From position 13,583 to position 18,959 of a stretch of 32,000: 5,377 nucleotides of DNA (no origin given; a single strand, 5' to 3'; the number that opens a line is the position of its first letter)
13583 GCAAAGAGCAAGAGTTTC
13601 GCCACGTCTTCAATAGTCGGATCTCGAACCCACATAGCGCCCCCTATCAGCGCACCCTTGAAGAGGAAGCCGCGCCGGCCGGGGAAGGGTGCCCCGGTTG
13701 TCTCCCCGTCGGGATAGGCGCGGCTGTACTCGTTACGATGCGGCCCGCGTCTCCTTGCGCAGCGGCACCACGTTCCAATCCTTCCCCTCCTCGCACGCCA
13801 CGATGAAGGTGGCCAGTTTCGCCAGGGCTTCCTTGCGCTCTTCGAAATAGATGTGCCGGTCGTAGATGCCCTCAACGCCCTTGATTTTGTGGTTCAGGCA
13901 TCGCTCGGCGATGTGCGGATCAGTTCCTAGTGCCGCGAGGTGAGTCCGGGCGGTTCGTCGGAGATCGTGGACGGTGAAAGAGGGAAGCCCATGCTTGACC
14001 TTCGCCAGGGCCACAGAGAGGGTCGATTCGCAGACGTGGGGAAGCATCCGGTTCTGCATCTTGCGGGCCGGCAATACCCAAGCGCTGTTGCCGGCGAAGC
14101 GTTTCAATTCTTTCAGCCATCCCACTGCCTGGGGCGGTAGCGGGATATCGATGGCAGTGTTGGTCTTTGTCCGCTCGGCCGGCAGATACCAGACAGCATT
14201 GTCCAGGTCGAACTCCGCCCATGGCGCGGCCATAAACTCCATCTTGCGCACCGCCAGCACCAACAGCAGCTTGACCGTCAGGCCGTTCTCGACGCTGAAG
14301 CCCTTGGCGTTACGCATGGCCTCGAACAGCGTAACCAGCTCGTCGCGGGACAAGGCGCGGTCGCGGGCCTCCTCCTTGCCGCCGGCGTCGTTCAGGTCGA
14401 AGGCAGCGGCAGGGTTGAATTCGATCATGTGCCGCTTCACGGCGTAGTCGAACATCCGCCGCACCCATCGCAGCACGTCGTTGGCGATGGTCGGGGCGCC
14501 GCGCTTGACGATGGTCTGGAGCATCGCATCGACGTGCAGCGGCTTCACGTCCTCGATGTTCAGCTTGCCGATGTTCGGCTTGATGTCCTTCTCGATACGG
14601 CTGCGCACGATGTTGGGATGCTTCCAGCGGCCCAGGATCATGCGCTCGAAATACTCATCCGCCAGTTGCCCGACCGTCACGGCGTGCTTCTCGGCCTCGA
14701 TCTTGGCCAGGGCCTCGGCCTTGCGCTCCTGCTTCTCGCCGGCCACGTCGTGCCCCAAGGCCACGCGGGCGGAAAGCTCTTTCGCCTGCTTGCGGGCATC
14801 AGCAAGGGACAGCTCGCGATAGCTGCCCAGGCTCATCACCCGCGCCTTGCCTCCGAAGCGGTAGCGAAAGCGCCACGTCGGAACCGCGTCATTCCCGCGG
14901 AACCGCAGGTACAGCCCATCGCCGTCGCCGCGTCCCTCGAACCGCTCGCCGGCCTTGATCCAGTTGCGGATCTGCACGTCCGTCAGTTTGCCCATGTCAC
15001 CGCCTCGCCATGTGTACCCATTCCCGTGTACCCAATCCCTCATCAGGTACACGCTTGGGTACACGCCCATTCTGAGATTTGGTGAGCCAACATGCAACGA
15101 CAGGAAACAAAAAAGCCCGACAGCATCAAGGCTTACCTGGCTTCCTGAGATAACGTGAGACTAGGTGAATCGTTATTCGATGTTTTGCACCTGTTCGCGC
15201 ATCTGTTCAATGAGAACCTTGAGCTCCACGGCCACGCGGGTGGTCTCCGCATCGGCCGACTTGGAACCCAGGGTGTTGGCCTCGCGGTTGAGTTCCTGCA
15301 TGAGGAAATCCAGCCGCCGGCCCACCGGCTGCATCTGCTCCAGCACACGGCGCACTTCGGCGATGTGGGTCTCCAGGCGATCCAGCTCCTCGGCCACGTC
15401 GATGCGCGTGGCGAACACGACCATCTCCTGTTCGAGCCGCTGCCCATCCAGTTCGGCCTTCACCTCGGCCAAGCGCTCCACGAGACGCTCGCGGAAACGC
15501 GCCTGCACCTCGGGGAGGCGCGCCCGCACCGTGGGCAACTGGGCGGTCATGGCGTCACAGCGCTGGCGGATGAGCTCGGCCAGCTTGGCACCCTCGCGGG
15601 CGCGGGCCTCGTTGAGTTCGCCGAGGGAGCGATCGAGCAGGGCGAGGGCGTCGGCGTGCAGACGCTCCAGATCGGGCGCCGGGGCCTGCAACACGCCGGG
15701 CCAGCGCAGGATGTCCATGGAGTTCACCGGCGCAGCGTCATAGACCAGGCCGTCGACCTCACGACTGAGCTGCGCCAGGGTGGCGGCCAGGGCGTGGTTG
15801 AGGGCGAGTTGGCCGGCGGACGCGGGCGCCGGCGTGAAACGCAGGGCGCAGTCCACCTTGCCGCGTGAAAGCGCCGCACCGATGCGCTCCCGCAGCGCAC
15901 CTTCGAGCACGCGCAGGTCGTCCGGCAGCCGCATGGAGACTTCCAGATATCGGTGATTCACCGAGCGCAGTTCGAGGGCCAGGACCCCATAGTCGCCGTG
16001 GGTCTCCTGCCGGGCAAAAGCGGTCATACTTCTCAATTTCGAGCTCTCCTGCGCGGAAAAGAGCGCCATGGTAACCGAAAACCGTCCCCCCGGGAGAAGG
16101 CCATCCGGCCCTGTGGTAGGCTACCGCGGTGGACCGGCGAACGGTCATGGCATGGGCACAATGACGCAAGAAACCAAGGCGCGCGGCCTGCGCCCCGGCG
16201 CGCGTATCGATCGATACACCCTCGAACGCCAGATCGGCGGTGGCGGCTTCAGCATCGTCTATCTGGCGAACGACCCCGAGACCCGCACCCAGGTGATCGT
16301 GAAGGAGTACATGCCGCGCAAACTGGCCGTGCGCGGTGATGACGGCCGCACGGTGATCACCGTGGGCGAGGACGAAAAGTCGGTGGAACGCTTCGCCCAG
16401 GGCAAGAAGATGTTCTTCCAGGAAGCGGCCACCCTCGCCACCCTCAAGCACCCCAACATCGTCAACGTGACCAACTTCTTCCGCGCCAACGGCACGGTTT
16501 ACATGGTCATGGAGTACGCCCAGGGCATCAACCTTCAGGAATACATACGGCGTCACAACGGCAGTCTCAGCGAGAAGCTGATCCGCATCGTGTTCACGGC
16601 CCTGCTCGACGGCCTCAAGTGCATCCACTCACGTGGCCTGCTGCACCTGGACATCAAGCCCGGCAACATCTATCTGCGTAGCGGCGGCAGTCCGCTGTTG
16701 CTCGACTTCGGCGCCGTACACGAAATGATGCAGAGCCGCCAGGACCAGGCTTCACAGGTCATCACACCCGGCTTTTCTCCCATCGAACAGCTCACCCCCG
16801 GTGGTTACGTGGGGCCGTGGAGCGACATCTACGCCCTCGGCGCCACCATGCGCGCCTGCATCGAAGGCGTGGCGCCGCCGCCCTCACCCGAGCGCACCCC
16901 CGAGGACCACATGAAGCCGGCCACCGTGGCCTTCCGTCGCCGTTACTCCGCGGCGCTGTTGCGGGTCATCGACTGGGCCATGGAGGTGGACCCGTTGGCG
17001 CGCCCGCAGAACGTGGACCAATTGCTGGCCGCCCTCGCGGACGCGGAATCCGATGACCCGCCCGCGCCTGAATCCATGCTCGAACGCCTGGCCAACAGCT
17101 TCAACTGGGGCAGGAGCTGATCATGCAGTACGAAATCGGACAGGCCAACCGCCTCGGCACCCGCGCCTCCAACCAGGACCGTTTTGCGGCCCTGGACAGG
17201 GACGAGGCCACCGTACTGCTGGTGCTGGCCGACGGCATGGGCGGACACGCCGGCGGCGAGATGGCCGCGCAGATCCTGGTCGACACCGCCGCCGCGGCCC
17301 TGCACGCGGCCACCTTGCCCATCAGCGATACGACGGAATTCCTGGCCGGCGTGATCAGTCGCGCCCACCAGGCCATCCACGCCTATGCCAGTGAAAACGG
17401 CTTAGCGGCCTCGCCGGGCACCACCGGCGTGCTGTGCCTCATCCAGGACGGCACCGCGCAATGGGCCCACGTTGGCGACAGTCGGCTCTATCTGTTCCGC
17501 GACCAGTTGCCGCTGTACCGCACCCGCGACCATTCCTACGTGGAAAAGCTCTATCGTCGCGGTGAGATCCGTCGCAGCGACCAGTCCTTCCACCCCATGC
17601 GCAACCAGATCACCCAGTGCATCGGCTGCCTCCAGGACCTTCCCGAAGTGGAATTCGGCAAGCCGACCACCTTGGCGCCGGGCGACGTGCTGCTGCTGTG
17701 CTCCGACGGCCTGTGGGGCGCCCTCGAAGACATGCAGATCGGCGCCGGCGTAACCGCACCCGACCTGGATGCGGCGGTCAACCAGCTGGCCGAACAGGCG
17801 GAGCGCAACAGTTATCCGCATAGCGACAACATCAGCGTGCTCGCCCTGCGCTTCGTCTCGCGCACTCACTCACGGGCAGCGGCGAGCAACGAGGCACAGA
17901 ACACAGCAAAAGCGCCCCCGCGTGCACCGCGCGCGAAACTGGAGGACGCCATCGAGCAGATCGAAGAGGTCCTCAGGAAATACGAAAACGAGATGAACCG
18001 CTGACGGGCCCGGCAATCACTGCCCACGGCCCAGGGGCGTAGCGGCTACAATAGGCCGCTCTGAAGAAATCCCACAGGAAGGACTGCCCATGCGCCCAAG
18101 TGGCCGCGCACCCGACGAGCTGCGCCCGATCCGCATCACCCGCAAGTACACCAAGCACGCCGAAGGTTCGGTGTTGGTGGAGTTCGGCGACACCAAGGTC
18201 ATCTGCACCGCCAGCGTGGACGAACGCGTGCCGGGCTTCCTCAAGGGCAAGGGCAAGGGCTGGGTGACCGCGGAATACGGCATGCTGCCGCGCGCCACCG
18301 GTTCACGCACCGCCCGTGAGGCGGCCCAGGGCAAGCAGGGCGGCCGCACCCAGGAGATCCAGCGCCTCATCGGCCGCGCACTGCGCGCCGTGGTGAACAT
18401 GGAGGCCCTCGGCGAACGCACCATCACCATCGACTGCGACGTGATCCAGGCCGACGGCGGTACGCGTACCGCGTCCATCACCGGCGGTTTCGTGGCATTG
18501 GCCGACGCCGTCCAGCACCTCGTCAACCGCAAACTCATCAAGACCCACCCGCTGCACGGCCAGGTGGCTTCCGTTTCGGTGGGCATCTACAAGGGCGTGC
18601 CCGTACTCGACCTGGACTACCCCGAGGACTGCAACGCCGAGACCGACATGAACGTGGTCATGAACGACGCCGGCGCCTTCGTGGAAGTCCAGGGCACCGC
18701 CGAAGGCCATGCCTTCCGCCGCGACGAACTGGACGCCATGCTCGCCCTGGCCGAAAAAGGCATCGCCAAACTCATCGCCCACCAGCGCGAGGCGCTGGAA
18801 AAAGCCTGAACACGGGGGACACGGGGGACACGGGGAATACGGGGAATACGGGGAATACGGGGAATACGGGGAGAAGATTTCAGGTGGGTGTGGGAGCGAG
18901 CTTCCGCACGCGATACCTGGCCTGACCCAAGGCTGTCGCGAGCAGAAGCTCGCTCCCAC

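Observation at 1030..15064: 14-kb capsid-less, integrase-bounded, satellite-like island splitting the gmk / yicC neighbourhood at a non-tRNA site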

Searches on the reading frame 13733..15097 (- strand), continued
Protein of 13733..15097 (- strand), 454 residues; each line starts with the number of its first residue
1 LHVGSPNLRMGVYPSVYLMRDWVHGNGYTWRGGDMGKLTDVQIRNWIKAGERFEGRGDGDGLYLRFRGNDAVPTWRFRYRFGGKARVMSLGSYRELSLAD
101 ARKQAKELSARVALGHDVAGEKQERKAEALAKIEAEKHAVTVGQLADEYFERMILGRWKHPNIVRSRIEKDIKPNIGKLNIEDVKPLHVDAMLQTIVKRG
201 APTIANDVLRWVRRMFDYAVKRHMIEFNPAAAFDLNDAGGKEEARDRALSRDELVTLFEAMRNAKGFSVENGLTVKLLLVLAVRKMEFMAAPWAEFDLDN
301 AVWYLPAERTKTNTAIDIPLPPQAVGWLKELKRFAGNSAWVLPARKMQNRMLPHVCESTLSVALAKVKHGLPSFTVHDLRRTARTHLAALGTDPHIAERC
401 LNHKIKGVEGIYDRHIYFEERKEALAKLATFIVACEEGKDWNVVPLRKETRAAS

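Call 126: find_encoding_contigs(protein=P0127, flank=10000, max_places=3)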
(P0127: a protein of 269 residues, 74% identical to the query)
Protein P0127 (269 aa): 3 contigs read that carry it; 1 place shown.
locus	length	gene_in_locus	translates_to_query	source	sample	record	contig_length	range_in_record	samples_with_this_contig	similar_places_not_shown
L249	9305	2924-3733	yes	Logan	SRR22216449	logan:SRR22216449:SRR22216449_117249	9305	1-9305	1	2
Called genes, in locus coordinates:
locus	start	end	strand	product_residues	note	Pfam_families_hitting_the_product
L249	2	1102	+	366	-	?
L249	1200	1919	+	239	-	PF13560:HTH_31 (weak)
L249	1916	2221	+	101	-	-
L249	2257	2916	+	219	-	-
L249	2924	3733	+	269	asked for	-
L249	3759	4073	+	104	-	-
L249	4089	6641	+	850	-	-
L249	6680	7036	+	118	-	-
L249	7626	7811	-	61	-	PF05930:Phage_AlpA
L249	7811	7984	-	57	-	-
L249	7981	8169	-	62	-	-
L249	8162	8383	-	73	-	-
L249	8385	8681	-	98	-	-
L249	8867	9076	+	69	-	-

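Call 129: predict_structure(alignment_id=A3)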
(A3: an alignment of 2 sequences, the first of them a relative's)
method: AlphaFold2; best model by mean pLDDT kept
length: 221 residues; sequences in the alignment: 2
mean_pLDDT: 72.8   pTM: 0.47
mean pLDDT of the five models: 72.8, 69.0, 68.6, 66.0, 63.8
residues with pLDDT >= 90: 72; 70-90: 47; 50-70: 67; < 50: 35
segments of 3 or more residues with pLDDT < 50: 1-5, 193-221
pLDDT, mean of each block of 10 residues (from residue 1): 56 70 62 55 63 73 64 62 71 84 93 94 93 93 91 93 95 89 77 47 43 38 30
secondary structure, 60 per line:
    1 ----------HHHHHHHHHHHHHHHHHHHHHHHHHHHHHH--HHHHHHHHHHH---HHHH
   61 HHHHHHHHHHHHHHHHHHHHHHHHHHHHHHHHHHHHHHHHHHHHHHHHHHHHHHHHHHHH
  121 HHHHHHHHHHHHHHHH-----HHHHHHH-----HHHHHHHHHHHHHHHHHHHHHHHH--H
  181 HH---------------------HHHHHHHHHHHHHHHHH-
elements in order: H11-40 H43-53 H57-136 H142-148 H154-177 H204-220

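Call 131: fold_search(model_id=the predicted structure, library=pdb)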
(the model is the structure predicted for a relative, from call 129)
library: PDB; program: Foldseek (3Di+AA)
matches with E <= 10: 30; with E <= 0.001: 0
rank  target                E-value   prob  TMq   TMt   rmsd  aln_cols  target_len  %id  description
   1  5c22_B                1.7e+00  0.25  0.31  0.27  11.6       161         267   16  Crystal structure of Zn-bound HlyD from E. coli (released 2016-02-17)
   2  5c22_A                2.5e+00  0.20  0.31  0.27  11.6       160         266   16  Crystal structure of Zn-bound HlyD from E. coli (released 2016-02-17)
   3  5xns_A                2.5e+00  0.11  0.14  0.08  11.1        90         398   28  Crystal structure of the Smc head domain with an extended coiled coil bound to the C-terminal domain of ScpA derived f (released 2017-08-02)
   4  6xi6                  2.6e+00  0.14  0.22  0.19  27.6       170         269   14  Hierarchical design of multi-scale protein complexes by combinatorial assembly of oligomeric helical bundle and repeat p (released 2021-06-02)
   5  5c21_A                3.1e+00  0.16  0.31  0.27  12.0       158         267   14  Crystal structure of native HlyD from E. coli (released 2016-02-17)
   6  8cwy_B                3.5e+00  0.14  0.18  0.35   5.6        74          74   27  Accurate computational design of genetically encoded 3D protein crystals (released 2023-11-01)
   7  7u2b_B                3.5e+00  0.08  0.16  0.10  10.0       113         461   14  Cryo-electron microscopy structure of human mt-SerRS in complex with mt-tRNA(GCU-TL) (released 2022-09-14)
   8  1wpa                  4.6e+00  0.09  0.20  0.30   7.7        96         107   16  1.5 Angstrom crystal structure of human occludin fragment 413-522 (released 2005-09-06)
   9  9drl_A                5.1e+00  0.11  0.25  0.13  28.3       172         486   13  Cryo-EM structure of the T33-549 tetrahedral cage (released 2025-08-06)
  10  5n9j_V                5.1e+00  0.06  0.14  0.26  13.1       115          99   13  Core Mediator of transcriptional regulation (released 2017-05-17)
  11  5c21_B                5.4e+00  0.12  0.31  0.27  12.8       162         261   13  Crystal structure of native HlyD from E. coli (released 2016-02-17)
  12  6r1j_D                5.4e+00  0.09  0.26  0.24   8.8       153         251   18  Structure of the soluble AhlC triple head mutant of the tripartite alpha-pore forming toxin, AHL, from Aeromonas hydro (released 2019-07-10)
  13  7sgr_A                6.0e+00  0.08  0.26  0.11  27.6       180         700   13  Structure of hemolysin A secretion system HlyB/D complex (released 2022-09-14)
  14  5j0k_A                6.4e+00  0.10  0.18  0.37   5.5        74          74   27  De novo design of protein homo-oligomers with modular hydrogen bond network-mediated specificity (released 2016-05-25)
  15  7p47_B                6.7e+00  0.15  0.19  0.48   5.5        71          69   14  Structure of the E3 ligase Smc5/Nse2 in complex with Ubc9-SUMO thioester mimetic (released 2021-11-24)
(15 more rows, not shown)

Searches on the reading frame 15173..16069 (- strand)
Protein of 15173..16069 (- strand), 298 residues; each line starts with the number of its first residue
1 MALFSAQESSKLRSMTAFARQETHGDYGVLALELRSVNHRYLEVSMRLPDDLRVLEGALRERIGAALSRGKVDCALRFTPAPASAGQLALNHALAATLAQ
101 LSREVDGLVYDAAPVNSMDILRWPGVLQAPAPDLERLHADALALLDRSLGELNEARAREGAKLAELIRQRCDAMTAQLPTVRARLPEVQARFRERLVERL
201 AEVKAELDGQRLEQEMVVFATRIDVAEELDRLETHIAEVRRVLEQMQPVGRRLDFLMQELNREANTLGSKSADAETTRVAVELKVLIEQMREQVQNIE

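Call 12: search_protein_families(library=pfam, max_evalue=0.01, proteins=[window:15173-16069:-])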
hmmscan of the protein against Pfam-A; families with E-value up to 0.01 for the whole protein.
window:15173-16069:- (298 aa): 3 families
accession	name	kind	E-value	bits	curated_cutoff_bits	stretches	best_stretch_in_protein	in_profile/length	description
PF08340.16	YicC-like_C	-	2.4e-42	144.3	27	1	182-298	2-120/120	Endoribonuclease YicC-like, C-terminal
PF03755.18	YicC-like_N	-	1.5e-38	133.1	25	1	12-164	1-155/156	Endoribonuclease YicC-like, N-terminal region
PF04102.17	SlyX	-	0.0098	16.9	30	0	227-277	3-53/67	SlyX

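Call 16: find_encoding_contigs(protein=window:15173-16027:-, flank=10000, max_places=10)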
Protein window:15173-16027:- (284 aa): no gene with exactly this product is on record in the collection.

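Call 18: find_encoding_contigs(protein=window:15173-16069:-, flank=10000, max_places=10)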
Protein window:15173-16069:- (298 aa): no gene with exactly this product is on record in the collection.

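Call 23: find_related_loci(query=window:15173-16027:-, collection=genome_contigs, flank=10000)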
Query window:15173-16027:- (284 aa) in genome_contigs; peptide patterns used: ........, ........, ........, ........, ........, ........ (x = any residue, [..] = any of these).
600 stretches matched a pattern (row limit reached: there are more); 595 encode a relative of the query (tblastn E <= 1e-3); the best 80 are kept; 80 distinct loci.
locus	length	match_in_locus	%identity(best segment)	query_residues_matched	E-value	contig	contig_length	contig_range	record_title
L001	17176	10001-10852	62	1-284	1e-106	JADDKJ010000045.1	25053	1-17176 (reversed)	MAG: Gammaproteobacteria bacterium isolate bin1 47, whole genome shotgun sequence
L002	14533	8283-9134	60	1-284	1e-101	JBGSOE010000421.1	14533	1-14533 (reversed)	MAG: Thiohalobacterales bacterium isolate JTS-AC272 k141_1441951, whole genome shotgun sequence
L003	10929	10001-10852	57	1-284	1e-100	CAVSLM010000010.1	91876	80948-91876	MAG: uncultured Gammaproteobacteria bacterium isolate MFD04944.bin.2.113 genome assembly, contig: contig_54054, whole ge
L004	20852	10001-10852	59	1-284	3e-100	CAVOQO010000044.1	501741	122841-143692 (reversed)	MAG: uncultured Gammaproteobacteria bacterium isolate MFD09779.bin.2.196 genome assembly, contig: contig_3232, whole gen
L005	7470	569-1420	61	1-284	3e-99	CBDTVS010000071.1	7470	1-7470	MAG TPA_asm: uncultured Gammaproteobacteria bacterium isolate ERR2431952_concoct_97 genome assembly, contig: ERZ23880211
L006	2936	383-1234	60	1-284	2e-100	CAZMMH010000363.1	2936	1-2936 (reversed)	MAG TPA_asm: uncultured Gammaproteobacteria bacterium isolate SRP214966_co3_106 genome assembly, contig: NODE_80109_leng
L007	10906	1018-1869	56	1-284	2e-97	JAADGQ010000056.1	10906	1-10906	MAG: Gammaproteobacteria bacterium isolate M_MetaBat.125 contig-127_10323, whole genome shotgun sequence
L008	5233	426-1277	54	1-284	2e-97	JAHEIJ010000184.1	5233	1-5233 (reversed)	MAG: Gammaproteobacteria bacterium isolate Ww497 NODE_61173_length_5233_cov_3.053208, whole genome shotgun sequence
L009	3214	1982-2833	57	1-284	4e-96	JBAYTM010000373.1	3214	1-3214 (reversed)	MAG: Thiohalobacteraceae bacterium isolate SO_2016_LW2_99 scaffold75247_LW138R_2016, whole genome shotgun sequence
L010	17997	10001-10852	54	1-284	8e-95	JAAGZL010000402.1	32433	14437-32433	MAG: Gammaproteobacteria bacterium isolate Cli_5 CliG_CONTIG1084533, whole genome shotgun sequence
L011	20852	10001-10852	57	1-284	4e-94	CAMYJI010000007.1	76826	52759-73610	MAG: uncultured Ectothiorhodospiraceae bacterium isolate ES_Gamma_053 genome assembly, contig: scaffold_165, whole genom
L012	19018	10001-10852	53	1-284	6e-94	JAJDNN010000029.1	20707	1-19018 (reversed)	MAG: Proteobacteria bacterium isolate ALJrbin.36 k141_7555457, whole genome shotgun sequence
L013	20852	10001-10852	57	1-284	5e-94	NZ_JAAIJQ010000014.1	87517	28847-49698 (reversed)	Thiorhodococcus minor strain DSM 11518 NODE_14_length_87517_cov_31.7062, whole genome shotgun sequence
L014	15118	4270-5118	57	1-284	5e-94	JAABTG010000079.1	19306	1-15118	MAG: Thiotrichales bacterium isolate S21.Bin127 Scaffold_61, whole genome shotgun sequence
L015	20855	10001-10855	55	1-284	1e-93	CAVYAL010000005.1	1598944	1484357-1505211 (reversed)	MAG: uncultured Gammaproteobacteria bacterium isolate MFD09779.bin.1.345 genome assembly, contig: contig_38387, whole ge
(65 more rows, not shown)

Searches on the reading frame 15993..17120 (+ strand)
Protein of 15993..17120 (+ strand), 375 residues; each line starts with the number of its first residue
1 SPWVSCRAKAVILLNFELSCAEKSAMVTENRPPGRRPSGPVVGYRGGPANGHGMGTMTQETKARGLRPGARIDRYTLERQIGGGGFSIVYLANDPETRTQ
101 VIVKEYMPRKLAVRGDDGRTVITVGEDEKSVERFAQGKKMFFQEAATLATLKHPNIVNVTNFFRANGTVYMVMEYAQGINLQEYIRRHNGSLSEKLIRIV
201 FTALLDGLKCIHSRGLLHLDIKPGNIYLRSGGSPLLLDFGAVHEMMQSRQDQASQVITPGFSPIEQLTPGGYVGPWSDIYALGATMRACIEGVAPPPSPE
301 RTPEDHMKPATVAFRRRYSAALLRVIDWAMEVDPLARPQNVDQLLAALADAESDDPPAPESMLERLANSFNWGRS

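Call 116: search_protein_families(library=pfam, max_evalue=0.00001, proteins=[window:15993-17120:+])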
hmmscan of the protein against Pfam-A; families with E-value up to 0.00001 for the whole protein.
window:15993-17120:+ (375 aa): 3 families
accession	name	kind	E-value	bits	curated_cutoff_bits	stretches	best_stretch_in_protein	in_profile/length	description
PF00069.31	Pkinase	-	3.6e-36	125.3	31.7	1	75-339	1-253/263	Protein kinase domain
PF07714.23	PK_Tyr_Ser-Thr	-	7.2e-19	68.5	23.1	1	136-296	43-205/258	Protein tyrosine and serine/threonine kinase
PF03109.22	ABC1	-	1.8e-09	37.5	22.9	1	166-257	140-229/244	ABC1 atypical kinase-like domain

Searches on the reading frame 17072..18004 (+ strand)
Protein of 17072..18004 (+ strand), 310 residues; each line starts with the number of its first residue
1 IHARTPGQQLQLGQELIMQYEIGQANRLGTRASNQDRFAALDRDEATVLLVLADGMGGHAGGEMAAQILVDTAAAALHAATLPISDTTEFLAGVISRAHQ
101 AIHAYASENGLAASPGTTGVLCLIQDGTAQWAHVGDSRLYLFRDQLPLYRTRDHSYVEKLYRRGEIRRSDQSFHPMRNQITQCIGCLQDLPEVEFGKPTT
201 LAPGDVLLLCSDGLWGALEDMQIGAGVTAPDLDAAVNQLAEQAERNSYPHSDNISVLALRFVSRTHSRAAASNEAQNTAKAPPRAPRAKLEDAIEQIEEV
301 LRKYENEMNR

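Call 116: search_protein_families(library=pfam, max_evalue=0.00001, proteins=[window:17072-18004:+])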
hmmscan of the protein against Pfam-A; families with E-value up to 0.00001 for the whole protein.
window:17072-18004:+ (310 aa): 3 families
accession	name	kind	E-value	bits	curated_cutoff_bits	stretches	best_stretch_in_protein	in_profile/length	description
PF13672.11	PP2C_2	-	5.1e-14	52.7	24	1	29-222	7-182/209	Protein phosphatase 2C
PF07228.17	SpoIIE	-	1.9e-07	31.7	25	0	199-261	118-191/192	Stage II sporulation protein E (SpoIIE)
PF00481.26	PP2C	-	2e-07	31.4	20.3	1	42-155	29-141/255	Protein phosphatase 2C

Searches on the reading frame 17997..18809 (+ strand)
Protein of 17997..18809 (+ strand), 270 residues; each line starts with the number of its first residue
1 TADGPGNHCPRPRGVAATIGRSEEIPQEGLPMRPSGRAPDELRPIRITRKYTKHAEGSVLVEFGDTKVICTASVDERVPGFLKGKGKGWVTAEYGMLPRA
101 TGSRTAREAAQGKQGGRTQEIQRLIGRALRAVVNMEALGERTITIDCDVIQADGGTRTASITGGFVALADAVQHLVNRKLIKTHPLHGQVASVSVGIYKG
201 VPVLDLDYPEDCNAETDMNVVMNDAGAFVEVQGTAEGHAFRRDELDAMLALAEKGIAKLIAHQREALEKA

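Call 116: search_protein_families(library=pfam, max_evalue=0.00001, proteins=[window:17997-18809:+])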
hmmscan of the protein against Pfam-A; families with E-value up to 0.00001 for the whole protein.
window:17997-18809:+ (270 aa): 2 families
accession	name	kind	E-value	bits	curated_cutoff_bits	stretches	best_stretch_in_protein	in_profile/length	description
PF01138.27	RNase_PH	-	4.8e-30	105.1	25.5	1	41-171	1-127/130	3' exoribonuclease family, domain 1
PF03725.20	RNase_PH_C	-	2e-11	44.1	20.8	1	189-255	2-67/67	3' exoribonuclease family, domain 2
